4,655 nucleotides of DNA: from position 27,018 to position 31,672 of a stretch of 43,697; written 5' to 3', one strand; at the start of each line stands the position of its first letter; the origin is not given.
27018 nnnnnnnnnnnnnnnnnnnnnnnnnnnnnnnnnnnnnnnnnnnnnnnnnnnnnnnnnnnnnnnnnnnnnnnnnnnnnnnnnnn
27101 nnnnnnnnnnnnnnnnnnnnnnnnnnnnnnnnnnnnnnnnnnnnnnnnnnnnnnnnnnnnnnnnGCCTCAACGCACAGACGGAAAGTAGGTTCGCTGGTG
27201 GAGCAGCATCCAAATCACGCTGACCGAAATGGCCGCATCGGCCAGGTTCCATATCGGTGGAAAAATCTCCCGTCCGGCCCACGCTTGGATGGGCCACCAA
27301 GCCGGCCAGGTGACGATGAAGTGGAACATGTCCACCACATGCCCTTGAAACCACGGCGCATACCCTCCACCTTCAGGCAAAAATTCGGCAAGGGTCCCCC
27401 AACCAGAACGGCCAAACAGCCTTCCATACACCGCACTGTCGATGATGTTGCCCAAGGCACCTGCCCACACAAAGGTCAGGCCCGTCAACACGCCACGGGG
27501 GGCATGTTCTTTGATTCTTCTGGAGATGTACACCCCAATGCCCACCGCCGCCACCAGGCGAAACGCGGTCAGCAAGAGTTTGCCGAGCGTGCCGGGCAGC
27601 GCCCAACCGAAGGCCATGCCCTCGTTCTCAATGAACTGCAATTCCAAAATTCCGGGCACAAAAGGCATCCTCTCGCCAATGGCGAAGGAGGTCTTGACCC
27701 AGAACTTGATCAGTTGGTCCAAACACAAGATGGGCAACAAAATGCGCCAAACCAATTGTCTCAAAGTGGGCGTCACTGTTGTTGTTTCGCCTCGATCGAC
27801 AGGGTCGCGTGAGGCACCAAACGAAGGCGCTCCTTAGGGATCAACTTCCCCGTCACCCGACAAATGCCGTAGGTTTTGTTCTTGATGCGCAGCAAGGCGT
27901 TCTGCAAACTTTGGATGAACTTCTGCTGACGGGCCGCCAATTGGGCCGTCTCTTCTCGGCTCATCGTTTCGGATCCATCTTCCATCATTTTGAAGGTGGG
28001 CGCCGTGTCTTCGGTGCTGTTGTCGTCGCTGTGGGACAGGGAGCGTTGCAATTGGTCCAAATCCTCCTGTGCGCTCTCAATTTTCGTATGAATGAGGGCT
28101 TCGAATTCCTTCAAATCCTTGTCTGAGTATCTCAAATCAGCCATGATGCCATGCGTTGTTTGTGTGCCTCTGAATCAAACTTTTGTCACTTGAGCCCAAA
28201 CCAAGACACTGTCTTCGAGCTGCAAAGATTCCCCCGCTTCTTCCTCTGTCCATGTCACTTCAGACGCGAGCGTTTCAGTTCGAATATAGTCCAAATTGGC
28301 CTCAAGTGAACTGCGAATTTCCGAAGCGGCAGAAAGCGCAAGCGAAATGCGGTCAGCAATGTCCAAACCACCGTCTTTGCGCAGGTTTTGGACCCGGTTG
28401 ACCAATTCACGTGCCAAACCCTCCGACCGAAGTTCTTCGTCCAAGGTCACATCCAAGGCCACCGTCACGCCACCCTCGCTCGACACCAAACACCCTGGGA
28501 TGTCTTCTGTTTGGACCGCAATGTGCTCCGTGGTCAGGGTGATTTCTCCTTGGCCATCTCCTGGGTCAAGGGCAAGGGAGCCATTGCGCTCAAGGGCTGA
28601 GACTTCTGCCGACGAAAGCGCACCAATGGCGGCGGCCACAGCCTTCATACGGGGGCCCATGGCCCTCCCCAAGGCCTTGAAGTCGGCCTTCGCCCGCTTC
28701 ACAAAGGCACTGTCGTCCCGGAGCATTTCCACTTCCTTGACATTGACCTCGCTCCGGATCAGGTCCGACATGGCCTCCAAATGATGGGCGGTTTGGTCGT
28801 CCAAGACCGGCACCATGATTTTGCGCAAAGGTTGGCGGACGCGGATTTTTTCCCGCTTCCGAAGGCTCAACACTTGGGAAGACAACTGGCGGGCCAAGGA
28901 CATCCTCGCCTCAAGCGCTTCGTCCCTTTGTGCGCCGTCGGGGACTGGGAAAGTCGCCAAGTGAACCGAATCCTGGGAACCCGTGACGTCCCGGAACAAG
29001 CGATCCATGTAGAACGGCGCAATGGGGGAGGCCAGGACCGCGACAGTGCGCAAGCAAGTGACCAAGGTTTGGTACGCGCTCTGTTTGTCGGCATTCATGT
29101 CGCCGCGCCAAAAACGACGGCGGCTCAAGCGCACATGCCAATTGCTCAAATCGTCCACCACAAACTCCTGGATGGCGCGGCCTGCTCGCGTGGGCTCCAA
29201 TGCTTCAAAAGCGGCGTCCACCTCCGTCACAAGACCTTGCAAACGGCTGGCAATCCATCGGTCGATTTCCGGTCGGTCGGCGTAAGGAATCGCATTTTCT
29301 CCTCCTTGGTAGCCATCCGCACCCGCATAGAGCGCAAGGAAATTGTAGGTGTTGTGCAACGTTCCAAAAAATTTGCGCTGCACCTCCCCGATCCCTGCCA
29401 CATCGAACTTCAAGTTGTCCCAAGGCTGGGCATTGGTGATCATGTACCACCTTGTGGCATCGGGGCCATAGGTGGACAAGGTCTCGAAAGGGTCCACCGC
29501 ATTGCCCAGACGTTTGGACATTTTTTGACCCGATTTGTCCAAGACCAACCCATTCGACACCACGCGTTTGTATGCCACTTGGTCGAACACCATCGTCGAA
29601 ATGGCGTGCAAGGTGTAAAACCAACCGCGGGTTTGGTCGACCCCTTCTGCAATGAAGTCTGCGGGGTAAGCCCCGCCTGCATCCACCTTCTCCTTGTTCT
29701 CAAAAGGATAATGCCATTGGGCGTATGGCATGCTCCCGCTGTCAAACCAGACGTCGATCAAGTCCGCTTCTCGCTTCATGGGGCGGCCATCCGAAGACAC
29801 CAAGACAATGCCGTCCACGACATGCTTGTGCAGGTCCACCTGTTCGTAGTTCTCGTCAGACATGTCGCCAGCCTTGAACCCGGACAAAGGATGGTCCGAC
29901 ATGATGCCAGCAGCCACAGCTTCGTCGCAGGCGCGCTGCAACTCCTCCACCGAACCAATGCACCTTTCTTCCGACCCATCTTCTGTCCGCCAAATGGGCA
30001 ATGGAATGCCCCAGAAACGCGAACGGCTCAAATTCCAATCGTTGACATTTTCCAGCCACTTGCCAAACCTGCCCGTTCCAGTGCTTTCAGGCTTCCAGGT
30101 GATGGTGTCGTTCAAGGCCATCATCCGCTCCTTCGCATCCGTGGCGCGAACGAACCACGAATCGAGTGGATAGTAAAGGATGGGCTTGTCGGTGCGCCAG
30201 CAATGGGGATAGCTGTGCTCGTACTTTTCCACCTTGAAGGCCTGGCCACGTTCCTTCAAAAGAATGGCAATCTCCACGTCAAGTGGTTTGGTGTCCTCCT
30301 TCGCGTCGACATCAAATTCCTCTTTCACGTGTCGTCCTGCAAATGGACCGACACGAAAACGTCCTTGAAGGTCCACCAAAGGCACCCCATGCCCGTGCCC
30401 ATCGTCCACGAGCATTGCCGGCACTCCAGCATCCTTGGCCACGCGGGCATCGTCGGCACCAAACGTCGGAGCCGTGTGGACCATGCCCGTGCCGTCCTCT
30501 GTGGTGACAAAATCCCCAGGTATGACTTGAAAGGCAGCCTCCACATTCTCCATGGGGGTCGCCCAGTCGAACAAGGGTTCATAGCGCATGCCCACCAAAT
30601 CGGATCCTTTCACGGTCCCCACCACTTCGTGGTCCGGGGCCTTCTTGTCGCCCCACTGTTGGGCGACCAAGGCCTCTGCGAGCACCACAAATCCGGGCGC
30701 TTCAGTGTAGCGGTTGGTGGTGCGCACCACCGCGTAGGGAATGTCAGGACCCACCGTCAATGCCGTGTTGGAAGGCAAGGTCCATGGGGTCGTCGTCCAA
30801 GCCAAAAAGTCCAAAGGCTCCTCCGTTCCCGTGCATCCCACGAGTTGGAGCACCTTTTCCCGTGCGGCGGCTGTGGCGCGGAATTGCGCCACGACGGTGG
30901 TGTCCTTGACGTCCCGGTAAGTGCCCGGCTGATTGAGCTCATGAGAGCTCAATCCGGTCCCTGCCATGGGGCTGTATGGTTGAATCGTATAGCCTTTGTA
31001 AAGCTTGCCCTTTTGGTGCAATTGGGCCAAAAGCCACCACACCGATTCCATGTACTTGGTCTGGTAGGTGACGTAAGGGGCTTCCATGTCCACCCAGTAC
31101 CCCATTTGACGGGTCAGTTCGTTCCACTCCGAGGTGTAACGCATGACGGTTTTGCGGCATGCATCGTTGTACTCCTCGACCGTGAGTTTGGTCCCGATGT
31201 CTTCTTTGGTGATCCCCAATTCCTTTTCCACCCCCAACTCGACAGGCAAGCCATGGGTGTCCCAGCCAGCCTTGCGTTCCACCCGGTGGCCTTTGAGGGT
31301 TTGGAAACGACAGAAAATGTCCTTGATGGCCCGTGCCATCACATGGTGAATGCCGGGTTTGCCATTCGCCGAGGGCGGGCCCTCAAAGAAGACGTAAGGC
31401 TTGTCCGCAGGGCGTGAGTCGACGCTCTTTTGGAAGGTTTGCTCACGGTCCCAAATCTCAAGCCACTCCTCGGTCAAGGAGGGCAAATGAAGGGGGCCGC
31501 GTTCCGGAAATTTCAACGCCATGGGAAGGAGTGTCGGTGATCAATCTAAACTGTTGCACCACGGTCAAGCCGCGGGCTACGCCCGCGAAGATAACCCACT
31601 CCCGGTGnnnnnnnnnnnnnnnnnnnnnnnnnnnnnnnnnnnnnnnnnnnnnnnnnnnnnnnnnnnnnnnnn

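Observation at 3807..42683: A -7-type octamer TAnnTT[T/C/A]G ends 4-6 nt before many start codons, suggesting pervasive leaderless expression or an unrecognised initiation signal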

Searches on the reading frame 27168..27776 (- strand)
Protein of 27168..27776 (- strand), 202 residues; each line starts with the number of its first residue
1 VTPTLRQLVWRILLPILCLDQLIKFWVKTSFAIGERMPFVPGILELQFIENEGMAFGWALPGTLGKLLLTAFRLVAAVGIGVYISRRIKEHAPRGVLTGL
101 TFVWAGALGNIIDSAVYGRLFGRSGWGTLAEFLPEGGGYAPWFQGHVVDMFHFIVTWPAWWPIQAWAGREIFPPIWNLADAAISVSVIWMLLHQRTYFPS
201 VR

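Call 8: search_protein_families(library=pfam, proteins=[window:27168-27776:-])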
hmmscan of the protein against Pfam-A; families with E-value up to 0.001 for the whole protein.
window:27168-27776:- (202 aa): 1 family
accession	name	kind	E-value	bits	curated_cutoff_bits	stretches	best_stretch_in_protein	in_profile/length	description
PF01252.23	Peptidase_A8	-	5.6e-31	108.1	25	1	13-193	2-139/142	Signal peptidase (SPase) II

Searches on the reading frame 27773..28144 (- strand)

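Call 8: search_protein_families(library=pfam, proteins=[window:27773-28144:-])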
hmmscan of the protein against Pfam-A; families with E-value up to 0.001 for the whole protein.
window:27773-28144:- (123 aa): 1 family
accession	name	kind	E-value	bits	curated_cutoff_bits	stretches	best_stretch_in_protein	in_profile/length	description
PF01258.23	zf-dskA_traR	-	9e-09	35.6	24.9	1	91-121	2-32/36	Prokaryotic dksA/traR C4-type zinc finger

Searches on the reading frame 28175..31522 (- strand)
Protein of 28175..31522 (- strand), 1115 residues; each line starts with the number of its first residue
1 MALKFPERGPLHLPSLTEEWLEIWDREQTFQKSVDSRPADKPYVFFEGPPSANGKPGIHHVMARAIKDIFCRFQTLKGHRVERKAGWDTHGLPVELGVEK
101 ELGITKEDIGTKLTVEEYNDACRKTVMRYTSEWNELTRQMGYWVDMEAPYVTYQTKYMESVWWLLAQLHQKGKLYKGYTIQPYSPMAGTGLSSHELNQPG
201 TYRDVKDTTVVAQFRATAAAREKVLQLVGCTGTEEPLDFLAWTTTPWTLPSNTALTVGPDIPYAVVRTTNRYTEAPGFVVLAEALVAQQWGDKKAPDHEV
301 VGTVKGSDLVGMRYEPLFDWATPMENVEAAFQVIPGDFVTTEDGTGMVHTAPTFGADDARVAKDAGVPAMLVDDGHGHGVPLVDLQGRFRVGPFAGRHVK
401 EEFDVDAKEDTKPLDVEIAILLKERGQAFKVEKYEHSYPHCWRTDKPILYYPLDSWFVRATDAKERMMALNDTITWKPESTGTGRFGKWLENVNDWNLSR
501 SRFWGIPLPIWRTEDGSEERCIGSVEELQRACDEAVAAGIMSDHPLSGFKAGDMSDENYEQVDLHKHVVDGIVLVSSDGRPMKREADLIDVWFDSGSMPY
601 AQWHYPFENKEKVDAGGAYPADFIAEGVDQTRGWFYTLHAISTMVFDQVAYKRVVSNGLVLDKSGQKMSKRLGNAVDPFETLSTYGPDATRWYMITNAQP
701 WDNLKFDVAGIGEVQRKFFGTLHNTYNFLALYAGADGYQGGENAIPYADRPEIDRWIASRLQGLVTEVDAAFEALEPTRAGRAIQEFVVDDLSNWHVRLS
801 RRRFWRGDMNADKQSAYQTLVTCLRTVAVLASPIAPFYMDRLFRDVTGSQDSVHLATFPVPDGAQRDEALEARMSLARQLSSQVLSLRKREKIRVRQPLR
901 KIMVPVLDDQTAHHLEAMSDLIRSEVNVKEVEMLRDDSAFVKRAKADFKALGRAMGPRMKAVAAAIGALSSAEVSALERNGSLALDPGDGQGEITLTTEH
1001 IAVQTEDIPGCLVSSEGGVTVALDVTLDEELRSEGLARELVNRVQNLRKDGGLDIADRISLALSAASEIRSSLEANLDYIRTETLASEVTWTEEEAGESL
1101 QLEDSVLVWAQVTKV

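Call 9: search_protein_families(library=pfam, proteins=[window:28175-31522:-])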
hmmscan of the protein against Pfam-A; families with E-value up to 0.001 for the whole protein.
window:28175-31522:- (1115 aa): 4 families
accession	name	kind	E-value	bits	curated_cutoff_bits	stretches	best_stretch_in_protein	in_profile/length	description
PF00133.28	tRNA-synt_1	-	5.4e-116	388.2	22.7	1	20-705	2-412/414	tRNA synthetases class I (I, L, M and V)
PF19302.4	DUF5915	-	3.7e-53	180.4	27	1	920-1106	2-187/195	Domain of unknown function (DUF5915)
PF08264.19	Anticodon_1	-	2.3e-27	96.1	25.1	1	754-901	1-146/148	Anticodon-binding domain of tRNA ligase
PF09334.17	tRNA-synt_1g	-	5.6e-15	55.4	20.1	2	52-187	10-126/391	tRNA synthetases class I (M)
